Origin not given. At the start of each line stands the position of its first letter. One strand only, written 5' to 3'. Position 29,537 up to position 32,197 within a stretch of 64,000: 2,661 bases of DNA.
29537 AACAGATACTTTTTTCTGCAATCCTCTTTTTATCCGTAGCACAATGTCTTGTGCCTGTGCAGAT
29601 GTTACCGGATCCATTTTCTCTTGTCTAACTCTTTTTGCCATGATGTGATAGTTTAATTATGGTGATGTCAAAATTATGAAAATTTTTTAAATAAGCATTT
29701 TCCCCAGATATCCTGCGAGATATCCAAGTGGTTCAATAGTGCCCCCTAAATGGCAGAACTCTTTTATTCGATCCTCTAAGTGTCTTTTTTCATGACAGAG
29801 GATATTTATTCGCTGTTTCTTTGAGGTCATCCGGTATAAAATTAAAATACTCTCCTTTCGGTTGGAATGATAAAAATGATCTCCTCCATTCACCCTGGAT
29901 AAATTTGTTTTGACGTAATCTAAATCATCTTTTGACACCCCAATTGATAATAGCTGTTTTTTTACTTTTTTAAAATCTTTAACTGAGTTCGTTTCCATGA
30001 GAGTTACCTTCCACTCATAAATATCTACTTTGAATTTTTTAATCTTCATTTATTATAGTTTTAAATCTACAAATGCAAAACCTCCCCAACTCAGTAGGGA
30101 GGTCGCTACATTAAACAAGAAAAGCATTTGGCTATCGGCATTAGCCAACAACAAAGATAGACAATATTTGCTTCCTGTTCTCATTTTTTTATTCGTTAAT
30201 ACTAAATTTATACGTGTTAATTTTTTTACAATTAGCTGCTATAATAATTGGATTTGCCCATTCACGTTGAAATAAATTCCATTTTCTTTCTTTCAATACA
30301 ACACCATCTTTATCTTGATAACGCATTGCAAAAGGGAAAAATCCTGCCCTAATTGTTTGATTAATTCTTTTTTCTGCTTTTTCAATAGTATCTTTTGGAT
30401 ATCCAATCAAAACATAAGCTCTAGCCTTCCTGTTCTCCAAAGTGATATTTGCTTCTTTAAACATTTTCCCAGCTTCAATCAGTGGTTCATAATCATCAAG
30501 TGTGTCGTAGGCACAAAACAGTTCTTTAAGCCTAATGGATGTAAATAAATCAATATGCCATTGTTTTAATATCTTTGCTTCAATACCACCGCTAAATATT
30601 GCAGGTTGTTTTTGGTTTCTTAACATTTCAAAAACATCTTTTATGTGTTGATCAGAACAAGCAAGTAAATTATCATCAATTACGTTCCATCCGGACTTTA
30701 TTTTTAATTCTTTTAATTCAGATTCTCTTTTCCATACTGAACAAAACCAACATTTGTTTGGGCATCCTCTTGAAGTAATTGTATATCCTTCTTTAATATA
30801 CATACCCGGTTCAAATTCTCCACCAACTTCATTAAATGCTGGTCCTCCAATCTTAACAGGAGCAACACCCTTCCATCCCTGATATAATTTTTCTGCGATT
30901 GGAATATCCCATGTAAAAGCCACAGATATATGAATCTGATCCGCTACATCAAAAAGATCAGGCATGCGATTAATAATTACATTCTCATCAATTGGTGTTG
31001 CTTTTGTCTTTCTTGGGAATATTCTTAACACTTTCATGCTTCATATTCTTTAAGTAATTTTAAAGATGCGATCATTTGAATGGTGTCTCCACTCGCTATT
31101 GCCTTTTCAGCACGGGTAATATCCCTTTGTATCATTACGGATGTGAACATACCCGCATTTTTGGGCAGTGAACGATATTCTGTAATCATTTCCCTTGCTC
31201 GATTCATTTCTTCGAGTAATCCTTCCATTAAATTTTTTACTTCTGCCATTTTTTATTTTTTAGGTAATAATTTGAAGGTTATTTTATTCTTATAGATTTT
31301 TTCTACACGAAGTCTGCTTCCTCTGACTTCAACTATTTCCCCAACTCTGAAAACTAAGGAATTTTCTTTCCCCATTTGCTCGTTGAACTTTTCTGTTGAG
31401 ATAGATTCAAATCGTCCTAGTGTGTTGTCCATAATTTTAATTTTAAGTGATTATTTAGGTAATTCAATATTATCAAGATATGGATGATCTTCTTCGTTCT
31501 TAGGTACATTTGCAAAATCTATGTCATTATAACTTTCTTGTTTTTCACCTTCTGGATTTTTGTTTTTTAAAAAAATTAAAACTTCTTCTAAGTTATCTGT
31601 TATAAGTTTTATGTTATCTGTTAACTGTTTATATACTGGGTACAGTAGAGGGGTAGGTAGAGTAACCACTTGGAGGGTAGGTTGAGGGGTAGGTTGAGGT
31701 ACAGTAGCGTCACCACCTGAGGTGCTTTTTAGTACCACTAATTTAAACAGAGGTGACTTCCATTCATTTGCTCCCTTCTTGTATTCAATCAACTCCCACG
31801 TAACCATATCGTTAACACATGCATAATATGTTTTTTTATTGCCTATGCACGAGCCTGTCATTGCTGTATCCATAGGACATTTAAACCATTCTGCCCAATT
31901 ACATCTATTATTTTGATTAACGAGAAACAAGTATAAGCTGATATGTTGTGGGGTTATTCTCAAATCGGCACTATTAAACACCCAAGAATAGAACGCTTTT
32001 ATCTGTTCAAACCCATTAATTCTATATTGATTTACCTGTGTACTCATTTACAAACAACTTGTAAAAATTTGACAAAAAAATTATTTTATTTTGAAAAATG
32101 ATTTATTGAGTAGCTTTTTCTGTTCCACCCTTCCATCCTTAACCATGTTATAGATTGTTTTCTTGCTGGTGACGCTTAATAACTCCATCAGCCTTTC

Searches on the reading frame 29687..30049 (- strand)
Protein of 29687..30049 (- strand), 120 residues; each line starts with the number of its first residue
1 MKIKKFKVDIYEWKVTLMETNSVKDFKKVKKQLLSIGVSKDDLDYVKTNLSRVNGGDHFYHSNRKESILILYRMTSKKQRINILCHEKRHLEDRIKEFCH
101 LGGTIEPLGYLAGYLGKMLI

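Call 63: search_protein_families(library=phrogs, proteins=[window:29687-30049:-], max_evalue=0.001)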
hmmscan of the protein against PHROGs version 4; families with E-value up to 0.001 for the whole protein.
window:29687-30049:- (120 aa): 1 family
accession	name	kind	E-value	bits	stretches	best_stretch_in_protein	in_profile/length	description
phrog_1365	-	unknown function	0.00054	20.9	1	1-95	3-85/127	-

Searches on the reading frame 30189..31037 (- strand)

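Call 63: search_protein_families(library=phrogs, proteins=[window:30189-31037:-], max_evalue=0.001)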
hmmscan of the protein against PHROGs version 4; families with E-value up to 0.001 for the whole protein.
window:30189-31037:- (282 aa): 1 family
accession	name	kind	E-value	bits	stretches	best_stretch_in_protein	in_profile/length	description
phrog_9298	-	other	8.1e-21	75.6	1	84-272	99-288/305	radical SAM domain protein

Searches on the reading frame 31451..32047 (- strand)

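Call 63: search_protein_families(library=phrogs, proteins=[window:31451-32047:-], max_evalue=0.001)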
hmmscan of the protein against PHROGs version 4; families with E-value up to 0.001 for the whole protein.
window:31451-32047:- (198 aa): 1 family
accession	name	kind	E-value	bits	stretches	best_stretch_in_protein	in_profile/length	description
phrog_19658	-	DNA, RNA and nucleotide metabolism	0.00015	22.4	1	12-140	3-120/283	replication initiation protein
